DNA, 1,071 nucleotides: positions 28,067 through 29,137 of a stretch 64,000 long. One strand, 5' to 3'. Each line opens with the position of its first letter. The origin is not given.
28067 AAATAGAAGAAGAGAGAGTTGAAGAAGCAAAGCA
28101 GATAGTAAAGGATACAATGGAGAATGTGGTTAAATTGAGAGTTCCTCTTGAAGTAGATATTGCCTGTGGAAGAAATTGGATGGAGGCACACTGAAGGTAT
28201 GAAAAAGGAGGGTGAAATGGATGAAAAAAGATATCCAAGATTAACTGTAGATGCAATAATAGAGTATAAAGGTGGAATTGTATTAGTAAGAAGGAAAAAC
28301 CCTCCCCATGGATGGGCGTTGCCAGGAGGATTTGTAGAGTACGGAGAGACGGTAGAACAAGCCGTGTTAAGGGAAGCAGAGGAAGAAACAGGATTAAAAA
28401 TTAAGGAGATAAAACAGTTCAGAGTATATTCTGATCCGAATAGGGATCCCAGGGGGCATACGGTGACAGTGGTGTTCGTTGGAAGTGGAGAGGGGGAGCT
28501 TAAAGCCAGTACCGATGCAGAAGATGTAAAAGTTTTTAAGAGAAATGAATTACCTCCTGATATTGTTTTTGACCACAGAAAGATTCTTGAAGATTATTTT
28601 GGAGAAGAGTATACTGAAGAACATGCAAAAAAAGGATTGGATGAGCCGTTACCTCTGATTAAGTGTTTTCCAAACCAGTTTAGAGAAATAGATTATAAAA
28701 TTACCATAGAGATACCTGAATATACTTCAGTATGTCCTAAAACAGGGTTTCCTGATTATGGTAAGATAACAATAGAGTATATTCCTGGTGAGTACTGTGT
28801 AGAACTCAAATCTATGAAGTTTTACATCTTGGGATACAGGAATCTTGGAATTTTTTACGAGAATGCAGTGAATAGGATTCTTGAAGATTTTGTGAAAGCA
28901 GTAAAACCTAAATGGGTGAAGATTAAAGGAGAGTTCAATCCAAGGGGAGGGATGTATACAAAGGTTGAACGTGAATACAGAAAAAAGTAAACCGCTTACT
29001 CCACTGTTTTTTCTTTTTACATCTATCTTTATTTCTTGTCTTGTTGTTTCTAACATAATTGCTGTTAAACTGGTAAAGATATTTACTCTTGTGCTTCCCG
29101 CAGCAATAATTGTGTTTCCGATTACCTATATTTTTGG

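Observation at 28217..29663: Nudix-QueF fusion plus YhhQ behind polA: a possible new 7-deazaguanine nucleotide salvage or sanitising module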

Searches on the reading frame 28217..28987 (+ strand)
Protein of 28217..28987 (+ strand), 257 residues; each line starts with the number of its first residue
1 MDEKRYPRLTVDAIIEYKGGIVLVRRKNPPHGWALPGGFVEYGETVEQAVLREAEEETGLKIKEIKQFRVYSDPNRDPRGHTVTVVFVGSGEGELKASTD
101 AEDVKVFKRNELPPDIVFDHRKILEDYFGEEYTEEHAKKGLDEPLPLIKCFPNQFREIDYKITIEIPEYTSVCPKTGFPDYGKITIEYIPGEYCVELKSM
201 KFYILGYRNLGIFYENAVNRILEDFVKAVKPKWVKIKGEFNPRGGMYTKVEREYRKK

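Call 3: search_protein_families(library=pfam, proteins=[window:28217-28987:+], max_evalue=0.01)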
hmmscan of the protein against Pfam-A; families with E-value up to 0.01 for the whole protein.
window:28217-28987:+ (257 aa): 2 families
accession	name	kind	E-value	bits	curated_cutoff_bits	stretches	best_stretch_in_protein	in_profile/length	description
PF14489.11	QueF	-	1.8e-30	105.4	27.3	1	179-256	1-78/81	QueF-like protein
PF00293.34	NUDIX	-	5.1e-26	91.7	21.1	1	8-126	3-133/134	NUDIX domain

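Call 4: search_protein_families(library=ncbifam, proteins=[window:28217-28987:+], max_evalue=0.01)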
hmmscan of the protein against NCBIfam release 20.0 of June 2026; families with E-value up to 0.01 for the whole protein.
window:28217-28987:+ (257 aa): 28 families (the best 25 are shown)
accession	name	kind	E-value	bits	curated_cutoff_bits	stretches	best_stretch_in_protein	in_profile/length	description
TIGR03139.1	QueF-II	equivalog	2.1e-43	146.8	86.9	1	147-256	5-114/115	preQ(1) synthase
NF003787.0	PRK05379.1-4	equivalog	6.5e-16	58.2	449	1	9-111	209-323/346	bifunctional nicotinamide-nucleotide adenylyltransferase/Nudix hydroxylase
NF003786.0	PRK05379.1-2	equivalog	4.6e-15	55.7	397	1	9-126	219-350/354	bifunctional nicotinamide-nucleotide adenylyltransferase/Nudix hydroxylase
NF003788.0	PRK05379.1-5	equivalog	1.9e-14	53.7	354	1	9-129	214-349/351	bifunctional nicotinamide-nucleotide adenylyltransferase/Nudix hydroxylase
NF003791.0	PRK05379.2-3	equivalog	5.6e-13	48.8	409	1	9-108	203-311/340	bifunctional nicotinamide-nucleotide adenylyltransferase/Nudix hydroxylase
NF003785.0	PRK05379.1-1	equivalog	1.2e-11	44.4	418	1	9-127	204-332/347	bifunctional nicotinamide-nucleotide adenylyltransferase/Nudix hydroxylase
TIGR03138.1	QueF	equivalog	5.6e-11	42.5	293.45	1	171-246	180-253/275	NADPH-dependent 7-cyano-7-deazaguanine reductase QueF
NF003790.0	PRK05379.2-2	equivalog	4.2e-10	39.2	403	1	8-104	217-321/354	bifunctional nicotinamide mononucleotide adenylyltransferase/ADP-ribose pyrophosphatase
NF001299.0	PRK00241.1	equivalog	9.5e-10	38.4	158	1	3-68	128-196/263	NAD(+) diphosphatase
NF050029.2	TransRepNtr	equivalog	6e-09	35.7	400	1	8-126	21-151/245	ADPR responsive transcriptional repressor NtrR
NF006530.0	PRK08999.1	equivalog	8.8e-09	34.8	245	1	13-68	12-70/315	Nudix family hydrolase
TIGR02705.1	nudix_YtkD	equivalog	2.7e-08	33.5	154.4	1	11-72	27-86/156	RNA deprotection pyrophosphohydrolase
TIGR00586.1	mutt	equivalog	7.6e-08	32.4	97.9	1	9-69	7-70/129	8-oxo-dGTP diphosphatase MutT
NF008044.0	PRK10776.1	equivalog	1.5e-07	31.3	148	1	15-71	12-71/130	8-oxo-dGTP diphosphatase MutT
NF001934.0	PRK00714.1-1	equivalog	2.6e-07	30.2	241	1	8-67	8-67/176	RNA pyrophosphohydrolase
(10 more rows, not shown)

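Call 5: find_homologous_proteins(query=window:28217-28987:+, max_evalue=0.00001)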
Query window:28217-28987:+ (257 aa): 7850 proteins with E <= 0.00001 among 8000 candidates; the best 120 are listed.
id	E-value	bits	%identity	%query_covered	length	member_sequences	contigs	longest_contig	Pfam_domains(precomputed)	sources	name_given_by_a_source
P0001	1.7e-171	587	100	100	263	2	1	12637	PF14489.12,PF00293.35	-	-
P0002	5.5e-138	477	80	100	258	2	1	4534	PF14489.12,PF00293.35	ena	-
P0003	7.1e-60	221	64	47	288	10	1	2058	PF14803.12,PF00293.35,PF14815.13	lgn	-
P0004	4.4e-56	208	63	48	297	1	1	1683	PF16262.12,PF14803.12,PF22327.3,PF00293.35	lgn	-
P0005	5.6e-54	202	67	49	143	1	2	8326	PF14489.12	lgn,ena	-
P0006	3.7e-51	192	67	50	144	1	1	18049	PF00293.35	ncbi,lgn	-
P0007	4.7e-51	192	58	49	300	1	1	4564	PF14803.12,PF22327.3,PF00293.35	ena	-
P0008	8.5e-51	191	66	49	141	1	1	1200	PF00293.35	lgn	-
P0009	4.0e-50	189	56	48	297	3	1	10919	PF14803.12,PF22327.3,PF00293.35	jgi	-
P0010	4.7e-50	189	57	48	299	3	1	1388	PF14803.12,PF00293.35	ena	-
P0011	6.9e-50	188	67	47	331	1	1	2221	PF14803.12,PF01467.33,PF00293.35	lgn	-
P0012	1.3e-49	187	65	50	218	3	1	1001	PF00293.35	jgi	jgi:ADP-ribose pyrophosphatase YjhB (NUDIX family)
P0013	1.6e-49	187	64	50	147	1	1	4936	PF14489.12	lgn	-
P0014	1.9e-49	187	68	49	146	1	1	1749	PF14489.12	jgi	-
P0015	2.6e-49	186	60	55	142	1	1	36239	PF00293.35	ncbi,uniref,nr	ncbi:NUDIX hydrolase [candidate division WOR-3 bacterium]|uniref:NUDIX hydrolase n=1 Tax=candidate d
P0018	6.0e-49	185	69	48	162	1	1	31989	PF14489.12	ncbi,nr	ncbi:MAG: preQ(1) synthase [candidate division WOR-3 bacterium]|nr:preQ(1) synthase [candidate divis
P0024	2.2e-48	183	63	49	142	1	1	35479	PF00293.35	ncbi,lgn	-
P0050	4.1e-47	179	62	49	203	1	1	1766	PF17209.10,PF00293.35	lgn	-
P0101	2.8e-45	173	64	48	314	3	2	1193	PF00881.30,PF14512.12,PF00293.35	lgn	-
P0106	3.1e-45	173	62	50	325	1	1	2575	PF00293.35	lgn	-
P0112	3.4e-45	173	66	47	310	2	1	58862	PF00293.35,PF01661.28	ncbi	-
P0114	3.7e-45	173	61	47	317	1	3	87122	PF00293.35,PF01661.28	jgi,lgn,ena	-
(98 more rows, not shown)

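Call 6: find_encoding_contigs(protein=P0002, flank=10000, max_places=4)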
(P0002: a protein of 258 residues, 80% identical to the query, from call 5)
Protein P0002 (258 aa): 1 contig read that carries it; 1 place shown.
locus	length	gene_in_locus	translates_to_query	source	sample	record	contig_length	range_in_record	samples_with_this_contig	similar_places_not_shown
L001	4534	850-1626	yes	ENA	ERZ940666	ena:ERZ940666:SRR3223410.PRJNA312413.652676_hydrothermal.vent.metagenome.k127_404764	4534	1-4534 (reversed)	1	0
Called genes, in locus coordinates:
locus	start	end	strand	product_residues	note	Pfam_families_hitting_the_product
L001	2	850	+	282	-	?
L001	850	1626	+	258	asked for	PF00293:NUDIX, PF14489:QueF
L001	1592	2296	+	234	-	PF02592:Vut_1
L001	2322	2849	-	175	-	PF13360:PQQ_2, PF13570:Beta-prop_ACSF4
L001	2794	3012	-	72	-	-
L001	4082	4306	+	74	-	PF08984:DUF1858 (weak)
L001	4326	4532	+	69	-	?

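Call 7: find_encoding_contigs(protein=P0018, flank=6000, max_places=3)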
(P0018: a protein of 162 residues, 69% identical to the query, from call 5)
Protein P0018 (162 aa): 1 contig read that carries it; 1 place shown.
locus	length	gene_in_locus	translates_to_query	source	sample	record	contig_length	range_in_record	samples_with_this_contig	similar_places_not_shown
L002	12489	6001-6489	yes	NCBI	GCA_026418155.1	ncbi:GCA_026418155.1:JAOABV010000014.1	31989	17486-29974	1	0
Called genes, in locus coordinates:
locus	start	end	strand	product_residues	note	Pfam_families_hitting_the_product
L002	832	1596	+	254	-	PF01209:Ubie_methyltran (weak), PF03848:TehB (weak), PF13489:Methyltransf_23, PF05175:MTS (weak), PF13847:Methyltransf_31, PF08241:Methyltransf_11, PF08242:Methyltransf_12 (weak), PF13649:Methyltransf_25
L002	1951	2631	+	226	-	PF20582:UPF0758_N, PF04002:RadC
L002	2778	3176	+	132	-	PF01894:YjbQ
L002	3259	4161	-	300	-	-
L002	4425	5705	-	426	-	PF02397:Bac_transf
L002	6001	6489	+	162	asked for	PF14489:QueF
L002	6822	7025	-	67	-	-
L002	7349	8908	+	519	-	PF00089:Trypsin, PF13365:Trypsin_2, PF00595:PDZ, PF13180:PDZ_2, PF17820:PDZ_6, PF00595:PDZ, PF13180:PDZ_2 (weak), PF17820:PDZ_6, +1 more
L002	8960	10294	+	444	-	PF25145:NfeD1b_N, PF24961:NfeD_membrane, PF01957:NfeD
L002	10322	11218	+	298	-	PF00763:THF_DHG_CYH, PF02882:THF_DHG_CYH_C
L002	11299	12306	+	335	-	PF00348:polyprenyl_synt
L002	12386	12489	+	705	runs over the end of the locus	PF13292:DXP_synthase_N, PF00676:E1_dh (weak), PF02775:TPP_enzyme_C (faint), PF02779:Transket_pyr, PF02780:Transketolase_C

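Call 8: find_encoding_contigs(protein=P0015, flank=6000, max_places=3)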
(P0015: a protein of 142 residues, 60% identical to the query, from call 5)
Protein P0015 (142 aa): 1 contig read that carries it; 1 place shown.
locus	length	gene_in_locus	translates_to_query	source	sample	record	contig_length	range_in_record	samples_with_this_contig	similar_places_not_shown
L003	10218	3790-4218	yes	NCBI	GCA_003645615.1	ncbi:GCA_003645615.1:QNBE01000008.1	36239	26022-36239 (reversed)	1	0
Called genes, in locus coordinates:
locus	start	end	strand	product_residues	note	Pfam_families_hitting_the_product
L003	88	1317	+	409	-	PF07690:MFS_1, PF12832:MFS_1_like, PF07690:MFS_1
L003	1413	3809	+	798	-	PF02861:Clp_N, PF23569:NBD_SMAX1, PF00004:AAA, PF17871:AAA_lid_9, PF00004:AAA, PF07724:AAA_2, PF07728:AAA_5, PF10431:ClpB_D2-small, +8 more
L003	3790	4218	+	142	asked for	PF00293:NUDIX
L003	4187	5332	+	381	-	PF25084:LbH_EIF2B (faint), PF25087:GMPPB_C (weak), PF00132:Hexapep (faint)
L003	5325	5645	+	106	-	PF03091:CutA1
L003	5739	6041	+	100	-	-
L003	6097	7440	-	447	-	PF02878:PGM_PMM_I, PF02879:PGM_PMM_II, PF02880:PGM_PMM_III, PF00408:PGM_PMM_IV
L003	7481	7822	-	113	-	-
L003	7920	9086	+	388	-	PF01676:Metalloenzyme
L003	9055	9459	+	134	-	PF08211:dCMP_cyt_deam_2, PF00383:dCMP_cyt_deam_1, PF26947:CDL (weak), PF14421:LmjF365940-deam (faint)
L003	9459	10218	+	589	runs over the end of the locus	PF13191:AAA_16, PF13424:TPR_12 (faint)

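Call 12: search_solved_structures(query=window:28217-28987:+, max_evalue=0.00001, show_alignments=4)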
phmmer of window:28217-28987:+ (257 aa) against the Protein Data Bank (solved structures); distinct sequences matched with E-value up to 0.00001: 23.
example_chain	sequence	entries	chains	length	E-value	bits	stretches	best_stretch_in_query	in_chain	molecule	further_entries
2yyh_A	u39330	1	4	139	8.2e-36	127.2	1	18-129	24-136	8-OXO-dGTPase domain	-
4f8b_A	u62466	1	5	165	1.8e-26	96.6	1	147-248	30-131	NADPH-dependent 7-cyano-7-deazaguanine reductase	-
5udg_A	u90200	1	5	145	3.6e-26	95.6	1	147-248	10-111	NADPH-dependent 7-cyano-7-deazaguanine reductase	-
4fgc_A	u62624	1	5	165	3e-25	92.5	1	147-248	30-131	NADPH-dependent 7-cyano-7-deazaguanine reductase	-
2fml_A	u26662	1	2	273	3.4e-17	66.1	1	6-121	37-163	MutT/nudix family protein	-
3i9x_A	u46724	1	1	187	9e-13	51.6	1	32-135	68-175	mutT/nudix family protein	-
3id9_A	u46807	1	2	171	4.6e-11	46.1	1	14-96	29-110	MutT/NUDIX family protein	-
2qjt_B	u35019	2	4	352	5.3e-11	45.8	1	9-109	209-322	Nicotinamide-nucleotide adenylyltransferase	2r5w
2qjo_A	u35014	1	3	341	1.5e-10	44.4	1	9-128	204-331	Bifunctional NMN adenylyltransferase/Nudix hydrolase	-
3q1p_A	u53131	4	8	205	2.9e-10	43.4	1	6-115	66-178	Phosphohydrolase (MutT/nudix family protein)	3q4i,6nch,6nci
3gz8_A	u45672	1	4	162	2.4e-09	40.4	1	8-126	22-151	MutT/nudix family protein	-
4dyw_A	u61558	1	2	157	4.7e-09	39.5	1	4-119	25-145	MutT/NUDIX family protein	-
3gz5_A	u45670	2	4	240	5.7e-09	39.2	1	8-126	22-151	MutT/nudix family protein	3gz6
3smd_A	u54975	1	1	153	1.1e-08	38.2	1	11-115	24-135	MutT/NUDIX family protein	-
6fl4_A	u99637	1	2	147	5.8e-08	35.9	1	6-74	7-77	Nudix hydrolase 1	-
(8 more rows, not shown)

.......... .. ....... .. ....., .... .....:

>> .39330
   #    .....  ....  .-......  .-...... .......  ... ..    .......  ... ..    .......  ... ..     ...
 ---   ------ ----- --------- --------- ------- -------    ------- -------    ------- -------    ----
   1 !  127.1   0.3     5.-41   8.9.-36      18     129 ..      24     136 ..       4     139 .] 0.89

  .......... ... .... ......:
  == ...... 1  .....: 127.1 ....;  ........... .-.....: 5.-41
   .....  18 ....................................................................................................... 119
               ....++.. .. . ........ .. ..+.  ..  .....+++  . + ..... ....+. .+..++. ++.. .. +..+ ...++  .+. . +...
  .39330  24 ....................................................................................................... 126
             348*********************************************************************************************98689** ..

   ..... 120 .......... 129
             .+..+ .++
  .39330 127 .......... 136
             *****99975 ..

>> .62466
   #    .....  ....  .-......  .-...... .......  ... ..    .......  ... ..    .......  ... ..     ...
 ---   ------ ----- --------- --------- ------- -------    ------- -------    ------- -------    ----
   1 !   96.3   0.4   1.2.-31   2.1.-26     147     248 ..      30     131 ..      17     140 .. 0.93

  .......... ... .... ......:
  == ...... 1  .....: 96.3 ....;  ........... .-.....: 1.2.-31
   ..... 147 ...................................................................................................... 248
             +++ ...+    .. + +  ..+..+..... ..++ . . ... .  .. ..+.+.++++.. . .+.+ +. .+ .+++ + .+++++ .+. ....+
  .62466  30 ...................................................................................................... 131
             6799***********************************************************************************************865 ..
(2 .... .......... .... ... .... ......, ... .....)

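Call 14: find_related_loci(query=window:28217-28987:+, collection=genome_contigs, flank=8000)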
Query window:28217-28987:+ (257 aa) in genome_contigs; peptide patterns used: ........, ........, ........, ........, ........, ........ (x = any residue, [..] = any of these).
599 stretches matched a pattern (row limit reached: there are more); 475 encode a relative of the query (tblastn E <= 1e-3); the best 80 are kept; 80 distinct loci.
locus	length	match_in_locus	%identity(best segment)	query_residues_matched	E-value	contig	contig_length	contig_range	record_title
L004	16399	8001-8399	60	1-132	1e-50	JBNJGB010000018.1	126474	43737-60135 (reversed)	MAG: Myxococcota bacterium isolate Y22_60dBSe2.bin.152 NODE_88_length_126474_cov_19.276344, whole genome shotgun sequenc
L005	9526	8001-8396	61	1-132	1e-50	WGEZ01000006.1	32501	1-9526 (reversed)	MAG: Nitrospirae bacterium isolate S146_64 k151_127107, whole genome shotgun sequence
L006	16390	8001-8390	60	3-132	1e-49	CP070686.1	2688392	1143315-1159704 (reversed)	MAG: candidate division WOR-3 bacterium isolate bin65 chromosome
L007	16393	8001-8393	59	5-139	2e-49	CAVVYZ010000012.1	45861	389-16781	MAG: uncultured delta proteobacterium isolate MFD03899.bin.2.22 genome assembly, contig: contig_34914, whole genome shot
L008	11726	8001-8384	63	1-128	2e-49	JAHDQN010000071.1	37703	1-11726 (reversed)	MAG: Deltaproteobacteria bacterium isolate SM3-B3m k141_69051, whole genome shotgun sequence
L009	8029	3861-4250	63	3-132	3e-49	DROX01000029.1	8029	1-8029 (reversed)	MAG TPA_asm: Nitrospirae bacterium isolate HyVt-545 HyVt-545_k145_1160639, whole genome shotgun sequence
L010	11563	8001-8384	62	1-128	3e-49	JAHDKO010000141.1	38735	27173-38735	MAG: Deltaproteobacteria bacterium isolate LM3-B1m k141_63337, whole genome shotgun sequence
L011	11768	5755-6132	60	7-132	8e-49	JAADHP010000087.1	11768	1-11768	MAG: Nitrospirota bacterium isolate M_MetaBat.199 contig-127_9199, whole genome shotgun sequence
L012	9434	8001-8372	64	5-128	7e-49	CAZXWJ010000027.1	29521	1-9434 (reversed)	MAG TPA_asm: uncultured Desulfobacteraceae bacterium isolate binchicken_co42_476 genome assembly, contig: NODE_1608_leng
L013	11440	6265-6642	61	7-132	9e-49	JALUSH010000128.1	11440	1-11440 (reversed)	MAG: Thermodesulfovibrio sp. isolate S146_metabat2_scaf2bin.158_VB S146_NODE_3306_length_11440_cov_2.248387, whole genom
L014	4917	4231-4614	60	3-131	1e-48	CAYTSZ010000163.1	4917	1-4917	MAG TPA_asm: uncultured bacterium isolate binchicken_co92_17 genome assembly, contig: NODE_4574_length_4917_cov_8.548745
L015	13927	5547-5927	61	7-132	2e-48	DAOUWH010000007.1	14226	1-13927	MAG TPA_asm: Nitrospirota bacterium isolate CSMAG_870 CSMAG_870_k127_1057257_length_14226_cov_13.0000, whole genome shot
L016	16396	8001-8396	59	1-132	1e-48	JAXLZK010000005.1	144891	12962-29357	MAG: Thermodesulfovibrionales bacterium isolate STL-NIT1 opera.106.fa-5, whole genome shotgun sequence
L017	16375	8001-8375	63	3-127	5e-48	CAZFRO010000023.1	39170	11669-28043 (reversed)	MAG TPA_asm: uncultured bacterium isolate SRP077602_co1_312 genome assembly, contig: NODE_2733_length_39170_cov_54.62809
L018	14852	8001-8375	63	5-128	4e-48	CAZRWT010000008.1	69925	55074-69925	MAG TPA_asm: uncultured Syntrophobacteraceae bacterium isolate binchicken_co168_346 genome assembly, contig: NODE_570_le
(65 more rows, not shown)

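Call 16: search_protein_representatives(protein=window:28217-28987:+)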
Query: 257 residues. Proteins with E-value up to 0.001 (for the whole library): 21716; up to 1e-10: 5138; up to 1e-30: 203. The best 150 are listed.
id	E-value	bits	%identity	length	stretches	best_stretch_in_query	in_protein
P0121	5.9e-50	186.7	49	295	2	7-130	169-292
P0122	7.7e-47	176.5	44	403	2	19-129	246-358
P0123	9.2e-46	173.0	63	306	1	6-128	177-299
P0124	1.3e-45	172.5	67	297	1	5-128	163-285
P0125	1.5e-45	172.3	59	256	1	5-136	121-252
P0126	3.4e-45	171.1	62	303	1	6-130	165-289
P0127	3.4e-45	171.1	64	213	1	120-252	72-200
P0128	1.6e-44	168.9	60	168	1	131-254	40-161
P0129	3.0e-44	168.0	62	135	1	132-257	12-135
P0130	4.1e-44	167.5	60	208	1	5-129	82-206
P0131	9.6e-44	166.3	63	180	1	130-255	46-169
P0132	2.6e-43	164.9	61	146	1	6-132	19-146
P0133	1.2e-42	162.8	63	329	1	6-128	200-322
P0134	1.2e-42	162.8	60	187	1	131-254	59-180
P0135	1.3e-42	162.6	48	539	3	17-128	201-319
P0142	1.4e-40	156.0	49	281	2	6-131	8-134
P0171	1.3e-37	146.2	42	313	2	9-128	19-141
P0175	1.9e-37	145.7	44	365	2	9-127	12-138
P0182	5.9e-37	144.1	48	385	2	19-127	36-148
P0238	2.7e-34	135.4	45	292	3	6-128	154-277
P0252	1.4e-33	133.0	41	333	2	11-118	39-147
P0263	4.3e-33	131.4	39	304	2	147-248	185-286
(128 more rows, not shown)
